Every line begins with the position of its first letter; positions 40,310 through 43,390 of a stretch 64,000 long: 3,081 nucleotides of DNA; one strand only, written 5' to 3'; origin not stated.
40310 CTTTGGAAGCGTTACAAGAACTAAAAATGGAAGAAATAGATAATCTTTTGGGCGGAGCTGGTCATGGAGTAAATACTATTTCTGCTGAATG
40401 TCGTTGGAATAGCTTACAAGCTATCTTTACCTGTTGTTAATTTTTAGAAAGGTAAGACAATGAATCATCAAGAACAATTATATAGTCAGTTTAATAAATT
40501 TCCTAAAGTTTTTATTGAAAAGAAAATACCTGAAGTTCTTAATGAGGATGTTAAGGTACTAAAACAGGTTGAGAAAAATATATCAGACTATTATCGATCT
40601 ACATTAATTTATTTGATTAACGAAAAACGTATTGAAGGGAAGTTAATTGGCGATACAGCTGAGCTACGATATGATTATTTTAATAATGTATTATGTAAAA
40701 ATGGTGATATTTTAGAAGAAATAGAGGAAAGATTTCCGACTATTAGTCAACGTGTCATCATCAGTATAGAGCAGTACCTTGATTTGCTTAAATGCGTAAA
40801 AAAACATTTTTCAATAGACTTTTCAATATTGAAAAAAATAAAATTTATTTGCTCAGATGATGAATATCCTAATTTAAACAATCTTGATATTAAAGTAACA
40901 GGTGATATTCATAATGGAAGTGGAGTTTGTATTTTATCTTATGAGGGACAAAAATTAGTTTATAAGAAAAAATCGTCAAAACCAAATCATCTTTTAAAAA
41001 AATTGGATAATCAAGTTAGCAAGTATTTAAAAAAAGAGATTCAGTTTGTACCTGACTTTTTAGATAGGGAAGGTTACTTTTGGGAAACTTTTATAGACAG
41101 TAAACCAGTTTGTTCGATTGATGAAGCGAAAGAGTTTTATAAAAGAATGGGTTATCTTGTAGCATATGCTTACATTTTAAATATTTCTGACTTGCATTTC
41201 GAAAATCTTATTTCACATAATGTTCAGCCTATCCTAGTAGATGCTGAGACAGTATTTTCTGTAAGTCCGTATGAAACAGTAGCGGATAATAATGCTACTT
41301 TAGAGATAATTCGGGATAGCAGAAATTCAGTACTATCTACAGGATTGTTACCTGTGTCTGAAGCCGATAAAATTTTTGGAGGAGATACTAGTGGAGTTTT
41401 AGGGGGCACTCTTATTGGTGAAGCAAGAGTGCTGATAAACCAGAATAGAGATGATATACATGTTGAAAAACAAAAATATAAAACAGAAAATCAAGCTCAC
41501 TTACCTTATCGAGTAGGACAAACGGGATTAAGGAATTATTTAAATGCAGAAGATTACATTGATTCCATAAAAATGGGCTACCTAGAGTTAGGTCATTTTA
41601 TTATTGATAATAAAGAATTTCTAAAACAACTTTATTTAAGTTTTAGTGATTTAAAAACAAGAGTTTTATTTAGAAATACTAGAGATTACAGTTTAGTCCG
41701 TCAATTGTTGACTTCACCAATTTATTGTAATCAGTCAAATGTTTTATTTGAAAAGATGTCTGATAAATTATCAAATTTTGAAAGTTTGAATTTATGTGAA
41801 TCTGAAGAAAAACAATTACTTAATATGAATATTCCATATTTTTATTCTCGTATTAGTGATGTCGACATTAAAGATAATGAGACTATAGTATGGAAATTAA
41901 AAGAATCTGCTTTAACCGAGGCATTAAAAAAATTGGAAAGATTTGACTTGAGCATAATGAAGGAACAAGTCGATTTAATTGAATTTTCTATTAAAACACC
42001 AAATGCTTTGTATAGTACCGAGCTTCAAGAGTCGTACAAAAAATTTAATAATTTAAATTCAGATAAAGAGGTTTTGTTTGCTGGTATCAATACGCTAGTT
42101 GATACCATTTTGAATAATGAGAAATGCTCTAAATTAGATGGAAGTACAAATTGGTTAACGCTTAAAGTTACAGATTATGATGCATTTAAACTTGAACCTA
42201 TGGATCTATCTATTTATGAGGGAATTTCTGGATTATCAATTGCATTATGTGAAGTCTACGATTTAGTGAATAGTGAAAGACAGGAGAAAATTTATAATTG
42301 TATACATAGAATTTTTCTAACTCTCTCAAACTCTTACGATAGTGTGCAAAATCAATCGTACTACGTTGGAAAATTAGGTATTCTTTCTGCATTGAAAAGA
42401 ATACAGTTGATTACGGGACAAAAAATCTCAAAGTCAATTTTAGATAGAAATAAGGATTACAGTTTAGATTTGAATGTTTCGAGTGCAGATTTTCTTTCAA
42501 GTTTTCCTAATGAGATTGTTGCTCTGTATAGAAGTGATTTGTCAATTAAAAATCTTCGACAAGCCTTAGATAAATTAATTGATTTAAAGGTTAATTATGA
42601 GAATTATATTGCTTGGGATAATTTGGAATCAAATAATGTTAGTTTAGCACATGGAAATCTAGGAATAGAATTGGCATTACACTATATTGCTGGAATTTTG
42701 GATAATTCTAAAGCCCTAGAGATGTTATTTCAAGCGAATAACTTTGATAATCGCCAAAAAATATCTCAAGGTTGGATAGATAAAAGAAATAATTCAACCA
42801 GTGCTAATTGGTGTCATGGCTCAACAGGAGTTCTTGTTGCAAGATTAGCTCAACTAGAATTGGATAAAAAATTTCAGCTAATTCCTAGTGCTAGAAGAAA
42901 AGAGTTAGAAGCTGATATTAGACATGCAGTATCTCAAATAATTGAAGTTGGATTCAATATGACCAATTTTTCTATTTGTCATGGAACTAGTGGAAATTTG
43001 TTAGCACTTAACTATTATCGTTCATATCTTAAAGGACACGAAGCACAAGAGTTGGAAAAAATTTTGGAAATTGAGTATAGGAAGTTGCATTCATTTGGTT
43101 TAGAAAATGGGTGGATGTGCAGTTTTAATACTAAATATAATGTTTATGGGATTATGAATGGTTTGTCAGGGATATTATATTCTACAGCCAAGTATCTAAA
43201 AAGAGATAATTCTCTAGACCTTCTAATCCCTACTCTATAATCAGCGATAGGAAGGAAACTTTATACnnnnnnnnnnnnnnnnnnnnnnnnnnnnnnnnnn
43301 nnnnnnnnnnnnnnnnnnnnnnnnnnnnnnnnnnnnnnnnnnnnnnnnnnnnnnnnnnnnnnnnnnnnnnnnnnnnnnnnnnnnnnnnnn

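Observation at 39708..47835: Three-precursor lacticin-481-group lanthipeptide locus with an SA-FF22-like core lacking one Lys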

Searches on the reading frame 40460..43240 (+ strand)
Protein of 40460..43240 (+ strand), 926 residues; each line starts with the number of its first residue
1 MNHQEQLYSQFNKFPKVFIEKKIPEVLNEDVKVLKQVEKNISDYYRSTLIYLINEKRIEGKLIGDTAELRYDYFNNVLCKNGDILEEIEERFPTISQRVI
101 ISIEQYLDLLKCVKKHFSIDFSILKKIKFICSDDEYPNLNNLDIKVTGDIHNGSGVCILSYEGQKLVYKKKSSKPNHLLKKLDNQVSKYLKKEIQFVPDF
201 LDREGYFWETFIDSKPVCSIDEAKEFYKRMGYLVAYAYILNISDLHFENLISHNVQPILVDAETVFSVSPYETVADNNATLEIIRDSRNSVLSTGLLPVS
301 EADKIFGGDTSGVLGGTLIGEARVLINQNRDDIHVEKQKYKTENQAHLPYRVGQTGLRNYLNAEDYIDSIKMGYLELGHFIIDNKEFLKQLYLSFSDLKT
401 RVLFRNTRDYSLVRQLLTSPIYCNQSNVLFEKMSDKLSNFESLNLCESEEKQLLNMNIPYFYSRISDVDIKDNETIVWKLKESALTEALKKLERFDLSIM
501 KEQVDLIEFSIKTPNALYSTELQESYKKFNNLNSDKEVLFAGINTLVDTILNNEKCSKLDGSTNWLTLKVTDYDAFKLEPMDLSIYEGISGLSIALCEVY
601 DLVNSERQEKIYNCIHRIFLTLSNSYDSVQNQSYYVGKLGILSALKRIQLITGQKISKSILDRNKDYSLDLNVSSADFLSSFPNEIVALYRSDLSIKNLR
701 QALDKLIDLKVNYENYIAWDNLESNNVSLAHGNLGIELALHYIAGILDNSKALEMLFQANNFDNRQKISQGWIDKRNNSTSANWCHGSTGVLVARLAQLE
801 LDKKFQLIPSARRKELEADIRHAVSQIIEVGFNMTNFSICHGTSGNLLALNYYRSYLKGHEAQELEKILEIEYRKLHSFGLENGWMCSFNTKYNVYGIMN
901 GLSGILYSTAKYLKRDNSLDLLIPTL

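Call 4: search_protein_families(library=pfam, proteins=[window:40460-43240:+], max_evalue=0.01)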
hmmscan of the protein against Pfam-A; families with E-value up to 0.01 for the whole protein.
window:40460-43240:+ (926 aa): 2 families
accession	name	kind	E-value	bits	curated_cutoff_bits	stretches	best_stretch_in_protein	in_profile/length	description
PF13575.12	DUF4135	-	2.2e-63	215.2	29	1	92-463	1-377/378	Domain of unknown function (DUF4135)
PF05147.19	LANC_like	-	2e-54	185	23.2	1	579-918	1-343/350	Lanthionine synthetase C-like protein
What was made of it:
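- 40460..43240 (+): slnM, class II lanthipeptide synthetase (926 aa). Pfam DUF4135 + LANC_like (call 4).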

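Call 37: find_encoding_contigs(protein=window:40460-43237:+, flank=10000, max_places=6)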
Protein window:40460-43237:+ (926 aa): 24 contigs read that carry it; 6 places shown.
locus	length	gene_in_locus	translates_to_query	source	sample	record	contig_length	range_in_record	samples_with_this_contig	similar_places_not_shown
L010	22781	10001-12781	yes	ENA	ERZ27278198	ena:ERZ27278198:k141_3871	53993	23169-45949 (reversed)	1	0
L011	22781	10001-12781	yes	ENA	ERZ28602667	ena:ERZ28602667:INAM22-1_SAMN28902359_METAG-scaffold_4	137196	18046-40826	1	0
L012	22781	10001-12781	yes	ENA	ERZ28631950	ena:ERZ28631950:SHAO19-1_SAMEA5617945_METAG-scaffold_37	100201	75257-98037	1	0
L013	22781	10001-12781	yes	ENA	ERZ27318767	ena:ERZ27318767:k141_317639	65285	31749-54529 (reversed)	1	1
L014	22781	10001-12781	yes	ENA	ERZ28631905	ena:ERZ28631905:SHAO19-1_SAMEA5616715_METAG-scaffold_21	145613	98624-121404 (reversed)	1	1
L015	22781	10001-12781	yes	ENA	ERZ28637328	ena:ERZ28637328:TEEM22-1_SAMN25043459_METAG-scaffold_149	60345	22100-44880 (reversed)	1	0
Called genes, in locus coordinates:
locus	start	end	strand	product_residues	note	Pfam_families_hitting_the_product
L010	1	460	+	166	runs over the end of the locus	-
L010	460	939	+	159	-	PF00583:Acetyltransf_1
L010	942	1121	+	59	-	-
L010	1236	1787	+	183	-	-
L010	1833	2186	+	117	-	-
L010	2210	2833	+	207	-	-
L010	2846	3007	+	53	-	-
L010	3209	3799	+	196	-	PF13338:AbiEi_4 (weak)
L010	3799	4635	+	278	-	PF08843:AbiEii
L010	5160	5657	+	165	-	PF00293:NUDIX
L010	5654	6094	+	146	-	PF04266:ASCH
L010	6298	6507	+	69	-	-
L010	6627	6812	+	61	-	PF24313:Paratox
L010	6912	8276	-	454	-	PF00512:HisKA, PF02518:HATPase_c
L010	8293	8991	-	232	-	PF00072:Response_reg, PF00486:Trans_reg_C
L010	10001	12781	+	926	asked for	PF13575:DUF4135, PF05147:LANC_like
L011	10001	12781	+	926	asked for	PF13575:DUF4135, PF05147:LANC_like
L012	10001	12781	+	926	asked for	PF13575:DUF4135, PF05147:LANC_like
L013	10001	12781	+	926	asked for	PF13575:DUF4135, PF05147:LANC_like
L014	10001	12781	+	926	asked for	PF13575:DUF4135, PF05147:LANC_like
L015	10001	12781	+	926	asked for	PF13575:DUF4135, PF05147:LANC_like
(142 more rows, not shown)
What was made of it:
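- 40460..43240 (+): Exact protein listed in 788 collection blocks (call 37).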

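Call 42: search_solved_structures(query=window:40460-43237:+, max_evalue=0.001, show_alignments=1)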
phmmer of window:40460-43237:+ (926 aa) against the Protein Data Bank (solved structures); distinct sequences matched with E-value up to 0.001: 2.
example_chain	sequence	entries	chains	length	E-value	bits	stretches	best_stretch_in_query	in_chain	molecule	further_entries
6st5_A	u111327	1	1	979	7.6e-43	149.7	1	34-914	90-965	LicM2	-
5dzt_A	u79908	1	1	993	3.4e-23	84.7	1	61-623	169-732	CylM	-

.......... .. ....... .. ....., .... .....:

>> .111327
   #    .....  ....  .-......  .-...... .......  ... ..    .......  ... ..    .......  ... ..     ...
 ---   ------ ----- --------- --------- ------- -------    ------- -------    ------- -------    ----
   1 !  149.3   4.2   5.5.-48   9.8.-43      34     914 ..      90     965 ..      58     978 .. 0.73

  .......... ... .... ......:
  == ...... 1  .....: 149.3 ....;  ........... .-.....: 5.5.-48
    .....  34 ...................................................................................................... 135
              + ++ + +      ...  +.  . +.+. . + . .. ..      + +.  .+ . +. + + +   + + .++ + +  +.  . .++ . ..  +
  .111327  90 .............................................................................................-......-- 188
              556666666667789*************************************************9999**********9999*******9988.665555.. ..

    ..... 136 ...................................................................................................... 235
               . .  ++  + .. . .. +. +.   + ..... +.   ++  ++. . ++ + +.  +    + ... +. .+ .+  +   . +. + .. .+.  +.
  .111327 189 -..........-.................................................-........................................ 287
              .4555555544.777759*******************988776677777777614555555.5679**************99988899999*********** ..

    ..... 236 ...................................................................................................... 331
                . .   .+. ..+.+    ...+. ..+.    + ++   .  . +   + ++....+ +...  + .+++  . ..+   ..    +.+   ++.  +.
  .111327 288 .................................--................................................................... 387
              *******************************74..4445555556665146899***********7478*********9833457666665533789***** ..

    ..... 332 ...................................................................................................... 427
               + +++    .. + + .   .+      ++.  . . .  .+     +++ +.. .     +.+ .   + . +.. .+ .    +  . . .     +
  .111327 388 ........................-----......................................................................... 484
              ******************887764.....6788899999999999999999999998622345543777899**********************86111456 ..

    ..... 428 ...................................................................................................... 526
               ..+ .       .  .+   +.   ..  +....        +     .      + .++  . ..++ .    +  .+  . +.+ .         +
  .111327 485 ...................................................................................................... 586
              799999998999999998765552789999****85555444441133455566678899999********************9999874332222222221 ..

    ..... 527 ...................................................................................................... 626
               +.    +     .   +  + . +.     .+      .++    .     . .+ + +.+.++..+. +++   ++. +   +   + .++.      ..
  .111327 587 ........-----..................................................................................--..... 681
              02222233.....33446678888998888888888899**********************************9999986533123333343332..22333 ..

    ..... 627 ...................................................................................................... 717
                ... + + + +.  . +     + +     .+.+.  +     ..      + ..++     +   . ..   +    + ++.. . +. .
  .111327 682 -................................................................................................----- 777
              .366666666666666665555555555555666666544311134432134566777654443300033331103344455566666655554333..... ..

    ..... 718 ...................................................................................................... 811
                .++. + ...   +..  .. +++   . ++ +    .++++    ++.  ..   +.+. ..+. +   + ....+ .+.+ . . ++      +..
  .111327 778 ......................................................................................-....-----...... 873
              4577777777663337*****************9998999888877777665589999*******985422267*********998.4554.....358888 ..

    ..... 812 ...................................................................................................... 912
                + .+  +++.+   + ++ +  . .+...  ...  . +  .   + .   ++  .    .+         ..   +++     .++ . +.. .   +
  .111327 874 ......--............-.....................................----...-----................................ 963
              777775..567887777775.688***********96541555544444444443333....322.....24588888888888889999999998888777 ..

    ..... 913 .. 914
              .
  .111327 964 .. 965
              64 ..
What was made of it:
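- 40460..43240 (+): PDB sequence matches to LicM2 (6st5) and CylM (5dzt), with the AHG, WCHG and CHGxSGN motifs of the cyclase domain aligned (call 42).
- On Lacticin 481 family lantibiotic (class II lanthipeptide): The AHG, WCHG and CHGxSGN motifs align with LicM2 (call 42).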

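Call 67: search_protein_families(library=ncbifam, proteins=[window:40460-43240:+], max_evalue=0.00001)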
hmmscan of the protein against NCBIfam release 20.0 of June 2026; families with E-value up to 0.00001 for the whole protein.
window:40460-43240:+ (926 aa): 1 family
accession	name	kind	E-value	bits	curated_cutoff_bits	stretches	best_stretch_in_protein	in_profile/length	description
TIGR03897.1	lanti_2_LanM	subfamily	5.9e-130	434.7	304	1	31-911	32-928/932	type 2 lanthipeptide synthetase LanM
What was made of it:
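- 40460..43240 (+): TIGR03897 (call 67).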
